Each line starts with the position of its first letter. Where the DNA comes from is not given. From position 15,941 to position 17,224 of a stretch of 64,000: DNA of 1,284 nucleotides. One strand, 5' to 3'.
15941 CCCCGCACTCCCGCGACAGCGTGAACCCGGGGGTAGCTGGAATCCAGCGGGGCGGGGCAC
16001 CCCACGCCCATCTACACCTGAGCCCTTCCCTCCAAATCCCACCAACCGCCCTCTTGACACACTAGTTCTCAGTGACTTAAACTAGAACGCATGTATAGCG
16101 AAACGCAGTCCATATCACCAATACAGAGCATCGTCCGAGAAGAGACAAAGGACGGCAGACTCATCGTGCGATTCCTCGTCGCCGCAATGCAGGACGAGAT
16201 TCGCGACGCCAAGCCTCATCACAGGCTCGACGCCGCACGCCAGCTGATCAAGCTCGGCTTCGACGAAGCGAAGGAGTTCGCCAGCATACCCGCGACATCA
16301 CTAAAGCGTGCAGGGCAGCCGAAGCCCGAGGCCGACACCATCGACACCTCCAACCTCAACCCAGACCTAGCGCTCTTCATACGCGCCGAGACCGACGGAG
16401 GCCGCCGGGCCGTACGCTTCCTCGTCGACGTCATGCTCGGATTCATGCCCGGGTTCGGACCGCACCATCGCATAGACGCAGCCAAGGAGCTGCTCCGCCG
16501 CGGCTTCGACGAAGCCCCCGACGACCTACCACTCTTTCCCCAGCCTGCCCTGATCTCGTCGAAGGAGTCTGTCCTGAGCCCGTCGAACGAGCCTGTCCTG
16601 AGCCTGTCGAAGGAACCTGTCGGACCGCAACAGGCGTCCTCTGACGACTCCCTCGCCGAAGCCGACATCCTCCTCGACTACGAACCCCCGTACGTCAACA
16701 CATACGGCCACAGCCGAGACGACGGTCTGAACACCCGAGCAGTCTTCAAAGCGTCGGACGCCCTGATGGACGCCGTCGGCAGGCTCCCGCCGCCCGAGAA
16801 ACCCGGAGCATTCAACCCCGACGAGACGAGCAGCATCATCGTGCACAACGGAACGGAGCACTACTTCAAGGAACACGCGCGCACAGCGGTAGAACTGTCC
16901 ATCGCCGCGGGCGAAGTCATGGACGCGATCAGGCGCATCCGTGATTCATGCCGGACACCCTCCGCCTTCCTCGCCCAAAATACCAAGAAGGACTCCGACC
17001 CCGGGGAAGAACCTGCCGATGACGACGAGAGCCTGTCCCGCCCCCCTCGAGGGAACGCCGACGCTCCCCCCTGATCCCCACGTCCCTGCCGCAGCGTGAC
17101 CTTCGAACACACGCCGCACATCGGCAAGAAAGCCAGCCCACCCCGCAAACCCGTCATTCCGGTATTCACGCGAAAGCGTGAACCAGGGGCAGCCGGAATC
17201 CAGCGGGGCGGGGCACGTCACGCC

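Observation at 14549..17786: Unknown-function gene embedded in about 2.2 kb of mosaic REP-like repeat arrays (RAYT-like layout, no recognisable transposase)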

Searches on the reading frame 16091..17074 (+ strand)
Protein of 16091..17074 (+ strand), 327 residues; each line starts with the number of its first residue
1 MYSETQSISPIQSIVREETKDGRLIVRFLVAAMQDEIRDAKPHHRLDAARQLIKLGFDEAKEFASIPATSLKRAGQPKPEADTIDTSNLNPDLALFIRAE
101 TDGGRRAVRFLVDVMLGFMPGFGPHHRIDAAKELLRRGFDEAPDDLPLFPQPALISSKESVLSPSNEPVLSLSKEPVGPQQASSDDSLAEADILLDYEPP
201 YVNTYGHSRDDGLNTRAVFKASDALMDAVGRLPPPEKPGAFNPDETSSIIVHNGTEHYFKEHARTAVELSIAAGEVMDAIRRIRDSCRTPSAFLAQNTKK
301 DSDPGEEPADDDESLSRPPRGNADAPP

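Call 17: search_protein_families(library=pfam, proteins=[window:16091-17074:+], max_evalue=1)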
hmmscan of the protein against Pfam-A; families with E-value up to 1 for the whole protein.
window:16091-17074:+ (327 aa): 0 families

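Call 18: search_protein_families(library=ncbifam, proteins=[window:16091-17074:+], max_evalue=1)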
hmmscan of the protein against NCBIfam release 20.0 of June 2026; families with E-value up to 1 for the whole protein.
window:16091-17074:+ (327 aa): 0 families

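Call 19: search_protein_families(library=phrogs, proteins=[window:16091-17074:+], max_evalue=1)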
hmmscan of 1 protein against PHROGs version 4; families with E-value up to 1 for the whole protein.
window:16091-17074:+ (327 aa): 0 families
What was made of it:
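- On Phage-borne gene: No PHROG hit (call 19).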

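Call 20: find_homologous_proteins(query=window:16091-17074:+, max_evalue=0.001)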
Query window:16091-17074:+ (327 aa): 791 proteins with E <= 0.001 among 5692 candidates; the best 120 are listed.
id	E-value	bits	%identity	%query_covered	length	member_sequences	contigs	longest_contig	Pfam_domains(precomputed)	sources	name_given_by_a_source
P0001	8.0e-189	645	89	100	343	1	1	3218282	-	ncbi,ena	-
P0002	3.3e-188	643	90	100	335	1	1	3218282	-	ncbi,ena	-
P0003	3.4e-188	643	91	100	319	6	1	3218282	-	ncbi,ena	-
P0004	1.6e-185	634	90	100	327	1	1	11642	-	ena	-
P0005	1.3e-180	618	88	100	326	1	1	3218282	-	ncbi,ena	-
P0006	1.1e-178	611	85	100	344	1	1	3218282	-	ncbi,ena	-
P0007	4.9e-176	603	93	90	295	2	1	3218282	-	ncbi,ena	-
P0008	4.5e-168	577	85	97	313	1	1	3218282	-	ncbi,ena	-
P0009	4.4e-167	573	83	98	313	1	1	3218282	-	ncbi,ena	-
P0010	2.7e-166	571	88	90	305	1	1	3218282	-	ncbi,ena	-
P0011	3.0e-165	567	82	100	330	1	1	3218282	-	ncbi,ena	-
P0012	2.3e-164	564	83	98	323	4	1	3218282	-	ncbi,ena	-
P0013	1.7e-148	512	85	87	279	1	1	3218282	-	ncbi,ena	-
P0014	9.3e-144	497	80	88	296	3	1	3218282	-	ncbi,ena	-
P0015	1.3e-108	381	61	94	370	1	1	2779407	-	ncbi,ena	-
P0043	2.7e-77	278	42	89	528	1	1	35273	-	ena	-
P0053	1.5e-38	151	57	44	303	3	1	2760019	-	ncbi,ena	-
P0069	2.2e-36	144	48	51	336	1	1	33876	-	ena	-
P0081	6.7e-36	142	53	42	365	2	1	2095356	-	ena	-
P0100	1.4e-34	138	55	42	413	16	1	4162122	-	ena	-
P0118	6.0e-34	136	55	42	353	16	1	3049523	-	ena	-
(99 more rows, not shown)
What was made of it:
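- On Insertion sequence / transposon: Paralogues are 80-93% identical (call 20).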

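Call 22: find_encoding_contigs(protein=window:16091-17074:+, flank=3000, max_places=3)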
Protein window:16091-17074:+ (327 aa): no gene with exactly this product is on record in the collection.

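Call 23: find_encoding_contigs(protein=P0003, flank=4000, max_places=10)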
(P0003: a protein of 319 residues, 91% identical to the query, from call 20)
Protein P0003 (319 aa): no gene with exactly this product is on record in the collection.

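Call 24: find_related_loci(query=A1, collection=genome_contigs, flank=5000)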
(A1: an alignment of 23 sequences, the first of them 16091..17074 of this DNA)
Query A1 (327 aa) in genome_contigs; peptide patterns used: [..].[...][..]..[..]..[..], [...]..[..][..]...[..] (x = any residue, [..] = any of these).
297 stretches matched a pattern; 130 encode a relative of the query (tblastn E <= 1e-3); the best 80 are kept; 80 distinct loci.
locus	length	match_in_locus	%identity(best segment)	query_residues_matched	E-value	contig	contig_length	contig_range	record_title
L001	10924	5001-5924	61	1-308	3e-115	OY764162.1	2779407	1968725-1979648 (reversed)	MAG: Dehalococcoidia bacterium isolate c2b86379-bd31-4c30-aa6f-eeb60e07e050 genome assembly, chromosome: 1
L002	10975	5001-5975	60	1-311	3e-114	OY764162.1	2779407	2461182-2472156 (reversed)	MAG: Dehalococcoidia bacterium isolate c2b86379-bd31-4c30-aa6f-eeb60e07e050 genome assembly, chromosome: 1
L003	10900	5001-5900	62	1-308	6e-114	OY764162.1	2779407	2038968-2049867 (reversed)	MAG: Dehalococcoidia bacterium isolate c2b86379-bd31-4c30-aa6f-eeb60e07e050 genome assembly, chromosome: 1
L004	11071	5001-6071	56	1-308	4e-114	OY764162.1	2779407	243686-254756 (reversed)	MAG: Dehalococcoidia bacterium isolate c2b86379-bd31-4c30-aa6f-eeb60e07e050 genome assembly, chromosome: 1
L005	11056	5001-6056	57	1-312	2e-112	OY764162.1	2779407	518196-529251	MAG: Dehalococcoidia bacterium isolate c2b86379-bd31-4c30-aa6f-eeb60e07e050 genome assembly, chromosome: 1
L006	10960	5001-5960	59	1-308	1e-111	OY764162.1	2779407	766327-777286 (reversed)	MAG: Dehalococcoidia bacterium isolate c2b86379-bd31-4c30-aa6f-eeb60e07e050 genome assembly, chromosome: 1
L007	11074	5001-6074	55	1-308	8e-110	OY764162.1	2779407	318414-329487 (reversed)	MAG: Dehalococcoidia bacterium isolate c2b86379-bd31-4c30-aa6f-eeb60e07e050 genome assembly, chromosome: 1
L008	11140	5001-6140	53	1-308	1e-109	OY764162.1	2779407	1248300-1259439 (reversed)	MAG: Dehalococcoidia bacterium isolate c2b86379-bd31-4c30-aa6f-eeb60e07e050 genome assembly, chromosome: 1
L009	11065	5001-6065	54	1-318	5e-109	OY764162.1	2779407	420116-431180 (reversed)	MAG: Dehalococcoidia bacterium isolate c2b86379-bd31-4c30-aa6f-eeb60e07e050 genome assembly, chromosome: 1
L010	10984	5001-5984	58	1-308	8e-109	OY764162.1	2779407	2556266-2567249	MAG: Dehalococcoidia bacterium isolate c2b86379-bd31-4c30-aa6f-eeb60e07e050 genome assembly, chromosome: 1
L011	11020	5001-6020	57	1-324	5e-109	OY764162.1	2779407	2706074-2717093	MAG: Dehalococcoidia bacterium isolate c2b86379-bd31-4c30-aa6f-eeb60e07e050 genome assembly, chromosome: 1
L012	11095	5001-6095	53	1-311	6e-108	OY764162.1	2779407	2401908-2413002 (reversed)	MAG: Dehalococcoidia bacterium isolate c2b86379-bd31-4c30-aa6f-eeb60e07e050 genome assembly, chromosome: 1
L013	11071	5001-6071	52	1-303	2e-106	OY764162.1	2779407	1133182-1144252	MAG: Dehalococcoidia bacterium isolate c2b86379-bd31-4c30-aa6f-eeb60e07e050 genome assembly, chromosome: 1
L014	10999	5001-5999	56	1-311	1e-105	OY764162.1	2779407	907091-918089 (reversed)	MAG: Dehalococcoidia bacterium isolate c2b86379-bd31-4c30-aa6f-eeb60e07e050 genome assembly, chromosome: 1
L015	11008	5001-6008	58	1-308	2e-114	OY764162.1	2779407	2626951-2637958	MAG: Dehalococcoidia bacterium isolate c2b86379-bd31-4c30-aa6f-eeb60e07e050 genome assembly, chromosome: 1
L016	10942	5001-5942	59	1-308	3e-104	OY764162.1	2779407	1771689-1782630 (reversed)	MAG: Dehalococcoidia bacterium isolate c2b86379-bd31-4c30-aa6f-eeb60e07e050 genome assembly, chromosome: 1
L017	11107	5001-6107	53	1-308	1e-100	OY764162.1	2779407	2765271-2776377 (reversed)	MAG: Dehalococcoidia bacterium isolate c2b86379-bd31-4c30-aa6f-eeb60e07e050 genome assembly, chromosome: 1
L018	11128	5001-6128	49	1-312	3e-94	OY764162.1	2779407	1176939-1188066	MAG: Dehalococcoidia bacterium isolate c2b86379-bd31-4c30-aa6f-eeb60e07e050 genome assembly, chromosome: 1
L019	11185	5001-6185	45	1-318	5e-84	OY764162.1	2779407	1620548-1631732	MAG: Dehalococcoidia bacterium isolate c2b86379-bd31-4c30-aa6f-eeb60e07e050 genome assembly, chromosome: 1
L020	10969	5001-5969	59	1-308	8e-111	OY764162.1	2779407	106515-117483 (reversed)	MAG: Dehalococcoidia bacterium isolate c2b86379-bd31-4c30-aa6f-eeb60e07e050 genome assembly, chromosome: 1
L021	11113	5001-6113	52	1-308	4e-106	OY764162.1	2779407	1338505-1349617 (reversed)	MAG: Dehalococcoidia bacterium isolate c2b86379-bd31-4c30-aa6f-eeb60e07e050 genome assembly, chromosome: 1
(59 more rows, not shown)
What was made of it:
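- There are 21 loci in OY764162.1, 18 in CAXXRM and 9 in CBDCYU (call 24).
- Tried and rejected: Copy 1 is an exception, and locus orientations along the OY764162.1 chromosome are patchy (call 24).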

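Call 27: find_encoding_contigs(protein=P0001, flank=5000, max_places=3)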
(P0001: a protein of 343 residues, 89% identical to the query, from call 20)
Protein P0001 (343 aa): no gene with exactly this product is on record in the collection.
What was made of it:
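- Tried and rejected: Retrieving more of the source genome. find_encoding_contigs failed for the window protein, P0003 and P0001 (calls 22, 23, 27).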

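Call 28: list_cluster_members(proteins=[P0001, P0003, P0015, P0053, P0100])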
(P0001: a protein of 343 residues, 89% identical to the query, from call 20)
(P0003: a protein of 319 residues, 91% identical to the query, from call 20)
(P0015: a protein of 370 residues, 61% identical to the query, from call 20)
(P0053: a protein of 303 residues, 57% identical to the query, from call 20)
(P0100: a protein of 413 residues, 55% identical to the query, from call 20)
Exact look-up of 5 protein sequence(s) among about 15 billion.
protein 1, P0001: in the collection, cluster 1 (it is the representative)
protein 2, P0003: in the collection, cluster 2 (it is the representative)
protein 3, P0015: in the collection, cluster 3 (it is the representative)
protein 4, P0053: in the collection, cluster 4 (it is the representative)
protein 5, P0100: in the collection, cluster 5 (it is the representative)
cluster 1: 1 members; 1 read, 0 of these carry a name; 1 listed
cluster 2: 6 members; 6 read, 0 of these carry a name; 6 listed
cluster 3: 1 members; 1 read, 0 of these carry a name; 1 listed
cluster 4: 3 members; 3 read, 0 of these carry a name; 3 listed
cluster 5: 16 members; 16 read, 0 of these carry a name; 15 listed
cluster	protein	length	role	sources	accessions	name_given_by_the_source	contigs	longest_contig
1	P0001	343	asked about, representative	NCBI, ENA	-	-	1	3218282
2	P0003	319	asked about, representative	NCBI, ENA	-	-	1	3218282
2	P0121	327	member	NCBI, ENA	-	-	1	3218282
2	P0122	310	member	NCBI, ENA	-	-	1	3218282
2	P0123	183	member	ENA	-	-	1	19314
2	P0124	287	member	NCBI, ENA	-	-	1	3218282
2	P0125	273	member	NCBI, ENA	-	-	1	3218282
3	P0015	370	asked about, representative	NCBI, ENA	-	-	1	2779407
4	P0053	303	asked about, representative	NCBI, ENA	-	-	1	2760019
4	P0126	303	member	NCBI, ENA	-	-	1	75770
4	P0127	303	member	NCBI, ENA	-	-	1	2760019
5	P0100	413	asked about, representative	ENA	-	-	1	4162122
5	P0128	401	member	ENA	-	-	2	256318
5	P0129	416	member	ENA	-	-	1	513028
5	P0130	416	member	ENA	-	-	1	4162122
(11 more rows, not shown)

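Call 33: search_solved_structures(query=A2, max_evalue=10, show_alignments=3)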
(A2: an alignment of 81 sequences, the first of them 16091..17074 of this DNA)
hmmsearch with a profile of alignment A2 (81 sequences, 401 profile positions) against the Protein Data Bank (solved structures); distinct sequences matched with E-value up to 10: 2.
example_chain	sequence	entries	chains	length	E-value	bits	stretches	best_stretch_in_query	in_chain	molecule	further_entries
3lf9_A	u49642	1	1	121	0.026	17.8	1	83-133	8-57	4E10_D0_1IS1A_001_C (T161)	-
1is1_A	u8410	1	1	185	0.26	14.5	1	113-133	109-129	RIBOSOME RECYCLING FACTOR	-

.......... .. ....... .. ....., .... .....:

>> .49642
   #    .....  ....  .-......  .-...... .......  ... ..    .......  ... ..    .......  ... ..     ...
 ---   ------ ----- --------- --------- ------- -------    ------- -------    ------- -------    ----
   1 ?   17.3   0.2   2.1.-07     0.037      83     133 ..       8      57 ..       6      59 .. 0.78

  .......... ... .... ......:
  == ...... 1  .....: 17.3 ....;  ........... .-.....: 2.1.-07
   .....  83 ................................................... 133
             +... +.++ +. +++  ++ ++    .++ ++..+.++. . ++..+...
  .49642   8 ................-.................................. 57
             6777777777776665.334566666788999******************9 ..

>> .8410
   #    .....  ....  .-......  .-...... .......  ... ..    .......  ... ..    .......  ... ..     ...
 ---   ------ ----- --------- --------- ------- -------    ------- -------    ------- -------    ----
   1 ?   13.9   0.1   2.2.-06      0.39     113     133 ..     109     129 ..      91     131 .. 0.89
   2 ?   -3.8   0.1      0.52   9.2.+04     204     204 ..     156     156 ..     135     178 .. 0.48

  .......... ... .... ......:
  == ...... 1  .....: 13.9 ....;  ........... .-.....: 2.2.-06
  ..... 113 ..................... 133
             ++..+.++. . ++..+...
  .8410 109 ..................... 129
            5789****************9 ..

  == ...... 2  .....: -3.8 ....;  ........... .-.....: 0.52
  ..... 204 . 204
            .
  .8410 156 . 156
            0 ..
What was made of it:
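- Tried and rejected: A PDB sequence profile gave only a chance match to ribosome recycling factor (call 33).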

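Call 38: predict_structure(alignment_id=A2)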
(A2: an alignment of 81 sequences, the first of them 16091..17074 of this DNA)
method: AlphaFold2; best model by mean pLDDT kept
length: 327 residues; sequences in the alignment: 81
mean_pLDDT: 61.7   pTM: 0.42
mean pLDDT of the five models: 61.7, 61.4, 61.0, 59.8, 57.4
residues with pLDDT >= 90: 77; 70-90: 66; 50-70: 40; < 50: 144
segments of 3 or more residues with pLDDT < 50: 1-5, 68-85, 142-214, 235-241, 289-327
pLDDT, mean of each block of 10 residues (from residue 1): 57 93 96 93 95 91 66 37 53 81 91 95 95 91 36 27 30 31 32 42 36 53 64 47 61 78 75 74 63 36 32 36 39
secondary structure, 60 per line:
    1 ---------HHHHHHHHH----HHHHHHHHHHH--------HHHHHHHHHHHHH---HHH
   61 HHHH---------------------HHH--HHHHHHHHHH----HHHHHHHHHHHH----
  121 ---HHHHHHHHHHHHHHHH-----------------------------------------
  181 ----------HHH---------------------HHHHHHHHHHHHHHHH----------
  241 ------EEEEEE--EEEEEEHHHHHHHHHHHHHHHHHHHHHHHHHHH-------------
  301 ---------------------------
elements in order: H10-18 H23-33 H42-54 H58-64 H91-100 H105-116 H124-139 H215-230 E247-252 E255-260 H261-287

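Call 40: fold_search(model_id=the predicted structure, library=pdb)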
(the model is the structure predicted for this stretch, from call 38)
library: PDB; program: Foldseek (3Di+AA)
matches with E <= 10: 39; with E <= 0.001: 0
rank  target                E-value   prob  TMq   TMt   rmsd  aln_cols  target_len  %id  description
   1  6y07_MODEL_1_A        1.2e+00  0.11  0.13  0.22  19.1       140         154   13  Designing a Granulopoietic Protein by Topological Rescaffolding 1: Sohair (released 2020-03-18)
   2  9n0k_A                1.5e+00  0.15  0.14  0.29  13.0       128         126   11  Crystal structure of KABLE triple mutant (Ile12Phe, Lys14Pro, Leu20Trp) (released 2025-08-20)
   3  4d4x                  3.2e+00  0.07  0.13  0.27  15.1       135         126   10  Nitrosyl complex of the D121I variant of cytochrome c prime from Alcaligenes xylosoxidans (released 2015-09-09)
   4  5nkx_A                3.4e+00  0.06  0.11  0.23  15.3       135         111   10  HRSV M2-1 core domain, P3221 crystal form (released 2018-01-03)
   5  5jsl                  3.8e+00  0.06  0.13  0.26  15.3       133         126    9  The L16F mutant of cytochrome c prime from Alcaligenes xylosoxidans: Ferrous form (released 2017-03-08)
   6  6x8n_A                4.0e+00  0.08  0.15  0.30  12.9       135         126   12  Crystal Structure of H49A ABLE mutant (released 2020-08-26)
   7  6hix_BK               4.0e+00  0.02  0.10  0.12  44.2       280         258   14  Cryo-EM structure of the Trypanosoma brucei mitochondrial ribosome - This entry contains the large mitoribosomal subu (released 2018-09-26)
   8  6nr8_4                4.2e+00  0.12  0.09  0.24  10.3        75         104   13  hTRiC-hPFD Class6 (released 2019-06-19)
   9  9n0i_A                4.2e+00  0.07  0.14  0.28  12.3       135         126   15  Crystal structure of KABLE double mutant (Lys14Pro, Leu20Trp) (released 2025-08-20)
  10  1cgo                  4.2e+00  0.06  0.14  0.27  15.1       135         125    9  CYTOCHROME C' (released 1995-07-31)
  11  2zdi_B                4.5e+00  0.10  0.09  0.23  10.4        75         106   13  Crystal structure of Prefoldin from Pyrococcus horikoshii OT3 (released 2008-02-05)
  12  1fxk_B                4.7e+00  0.21  0.11  0.30   9.5        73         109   10  CRYSTAL STRUCTURE OF ARCHAEAL PREFOLDIN (GIMC). (released 2000-12-06)
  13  6a3k                  4.7e+00  0.06  0.14  0.29  15.1       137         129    6  Crystal structure of cytochrome c' from Shewanella benthica DB6705 (released 2019-06-12)
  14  9jpk_A                4.7e+00  0.06  0.12  0.21  15.0       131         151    8  Crystal structure of DhdR inducer binding domain (released 2024-11-06)
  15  2zqm                  5.0e+00  0.09  0.09  0.20  10.4        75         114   11  Crystal structure of the prefoldin beta subunit from Thermococcus strain KS-1 (released 2008-08-26)
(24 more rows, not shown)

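Call 44: search_protein_families(library=padloc, proteins=[window:16091-17074:+, P0100, P0081, P0118, P0069, P0043], max_evalue=1)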
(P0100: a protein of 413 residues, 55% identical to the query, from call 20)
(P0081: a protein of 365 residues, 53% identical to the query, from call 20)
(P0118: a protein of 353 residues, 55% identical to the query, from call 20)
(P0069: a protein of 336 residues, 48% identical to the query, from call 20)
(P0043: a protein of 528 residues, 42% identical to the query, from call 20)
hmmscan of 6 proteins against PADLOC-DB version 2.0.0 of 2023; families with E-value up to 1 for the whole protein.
window:16091-17074:+ (327 aa): 0 families

P0100 (413 aa): 0 families

P0081 (365 aa): 0 families

P0118 (353 aa): 0 families

P0069 (336 aa): 0 families

P0043 (528 aa): 0 families

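Call 54: search_protein_representatives(alignment_id=A2)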
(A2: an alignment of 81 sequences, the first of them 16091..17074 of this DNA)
Query: 81 sequences, 401 profile positions. Proteins with E-value up to 0.001 (for the whole library): 605; up to 1e-10: 403; up to 1e-30: 155. The best 150 are listed.
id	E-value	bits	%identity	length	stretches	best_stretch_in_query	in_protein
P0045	2.2e-135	469.2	-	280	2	1-144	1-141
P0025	3.1e-124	432.5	-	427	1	25-344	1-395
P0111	5.2e-104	365.9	-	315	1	9-342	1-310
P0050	6.0e-103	362.4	-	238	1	9-229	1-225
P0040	1.6e-99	351.1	-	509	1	25-367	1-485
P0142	5.7e-99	349.3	-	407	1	1-360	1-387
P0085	1.3e-97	344.8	-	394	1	5-372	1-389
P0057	4.1e-95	336.6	-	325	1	26-376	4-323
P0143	6.5e-92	326.1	-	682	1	25-354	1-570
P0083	2.6e-90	320.8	-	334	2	9-230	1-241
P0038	7.0e-90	319.4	-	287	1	26-322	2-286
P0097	1.2e-87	312.0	-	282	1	9-258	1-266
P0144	2.1e-86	307.9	-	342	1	9-371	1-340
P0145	6.3e-86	306.4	-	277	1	9-266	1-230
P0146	2.3e-81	291.3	-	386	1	9-370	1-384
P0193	6.8e-47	177.8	-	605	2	15-165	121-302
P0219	2.6e-37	146.3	-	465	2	35-164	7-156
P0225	7.0e-37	144.9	-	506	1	25-358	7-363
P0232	1.1e-35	140.9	-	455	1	27-158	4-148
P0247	2.6e-33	133.1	-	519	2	43-175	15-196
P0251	5.6e-33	132.0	-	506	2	32-164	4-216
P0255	1.5e-32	130.6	-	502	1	35-365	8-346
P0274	3.0e-31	126.3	-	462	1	28-158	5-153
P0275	3.0e-31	126.3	-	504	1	26-158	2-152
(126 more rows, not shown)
